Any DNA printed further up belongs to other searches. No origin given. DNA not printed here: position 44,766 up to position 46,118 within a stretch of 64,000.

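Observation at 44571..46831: Ferredoxin-fused SdhB-like protein and HdrB-like protein that have both lost their cluster-ligating cysteines, with no flavoprotein partner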

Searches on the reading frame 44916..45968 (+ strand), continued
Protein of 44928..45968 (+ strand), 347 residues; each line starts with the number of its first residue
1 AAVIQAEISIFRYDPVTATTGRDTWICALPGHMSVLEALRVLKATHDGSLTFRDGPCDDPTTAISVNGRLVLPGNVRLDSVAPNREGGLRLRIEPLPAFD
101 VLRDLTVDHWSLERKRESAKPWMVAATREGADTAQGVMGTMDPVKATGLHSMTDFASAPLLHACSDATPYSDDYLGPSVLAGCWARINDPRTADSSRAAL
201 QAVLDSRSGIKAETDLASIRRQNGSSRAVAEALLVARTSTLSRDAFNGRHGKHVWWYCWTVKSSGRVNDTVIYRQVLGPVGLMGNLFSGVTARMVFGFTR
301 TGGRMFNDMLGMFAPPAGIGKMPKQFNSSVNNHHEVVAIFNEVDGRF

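Call 77: search_solved_structures(query=A2, max_evalue=1, show_alignments=0)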
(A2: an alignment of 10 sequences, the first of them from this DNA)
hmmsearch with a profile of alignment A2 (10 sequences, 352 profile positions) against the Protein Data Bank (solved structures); distinct sequences matched with E-value up to 1: 27.
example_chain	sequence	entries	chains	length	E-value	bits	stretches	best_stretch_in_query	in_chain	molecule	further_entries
6lum_B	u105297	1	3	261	1.2e-16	63.8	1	7-242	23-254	Succinate dehydrogenase subunit B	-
8gs8_B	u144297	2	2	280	3e-16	62.5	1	11-198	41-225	Succinate dehydrogenase [ubiquinone] iron-sulfur subunit, mitochondrial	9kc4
3abv_B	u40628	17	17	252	3.9e-16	62.1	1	11-198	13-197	Succinate dehydrogenase [ubiquinone] iron-sulfur subunit, mitochondrial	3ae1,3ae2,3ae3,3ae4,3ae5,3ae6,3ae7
1zoy_B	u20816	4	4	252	3.9e-16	62.1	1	11-198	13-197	Iron-sulfur protein | Succinate dehydrogenase [ubiquinone] iron-sulfur subunit, mitochondrial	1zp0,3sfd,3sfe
4ytp_B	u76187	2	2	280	5.4e-16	61.6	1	11-198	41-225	Succinate dehydrogenase [ubiquinone] iron-sulfur subunit, mitochondrial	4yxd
1kf6_B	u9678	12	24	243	5.6e-16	61.6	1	9-221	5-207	FUMARATE REDUCTASE IRON-SULFUR PROTEIN | Fumarate reductase iron-sulfur subunit | Fumarate reductase (Anaerobic), Fe-S subunit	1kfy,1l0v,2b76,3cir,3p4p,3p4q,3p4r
3vr8_B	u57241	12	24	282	9.1e-16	60.9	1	11-202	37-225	Iron-sulfur subunit of succinate dehydrogenase | Succinate dehydrogenase [ubiquinone] iron-sulfur subunit, mitochondrial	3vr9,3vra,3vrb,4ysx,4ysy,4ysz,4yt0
9kps_B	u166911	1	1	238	5.7e-15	58.3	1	11-210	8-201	Succinate dehydrogenase [ubiquinone] iron-sulfur subunit, mitochondrial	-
2wp9_B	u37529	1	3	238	5.8e-15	58.2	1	9-135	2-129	SUCCINATE DEHYDROGENASE IRON-SULFUR SUBUNIT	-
9lig_B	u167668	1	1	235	5.8e-15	58.2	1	11-210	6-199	Succinate dehydrogenase [ubiquinone] iron-sulfur subunit, mitochondrial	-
9kq3_B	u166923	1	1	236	5.9e-15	58.2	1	11-210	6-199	Succinate dehydrogenase [ubiquinone] iron-sulfur subunit, mitochondrial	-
9kpt_B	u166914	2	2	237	5.9e-15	58.2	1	11-211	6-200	Succinate dehydrogenase [ubiquinone] iron-sulfur subunit, mitochondrial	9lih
1nek_B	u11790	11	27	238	6.2e-15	58.2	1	9-135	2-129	Succinate dehydrogenase iron-sulfur protein | SUCCINATE DEHYDROGENASE IRON-SULFUR SUBUNIT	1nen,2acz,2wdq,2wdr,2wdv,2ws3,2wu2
9qdl_B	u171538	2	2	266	7.8e-15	57.8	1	11-211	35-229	Succinate dehydrogenase [ubiquinone] iron-sulfur subunit, mitochondrial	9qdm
9fq7_2N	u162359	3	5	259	2.6e-14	56.1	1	11-198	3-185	Succinate dehydrogenase [ubiquinone] iron-sulfur subunit, mitochondrial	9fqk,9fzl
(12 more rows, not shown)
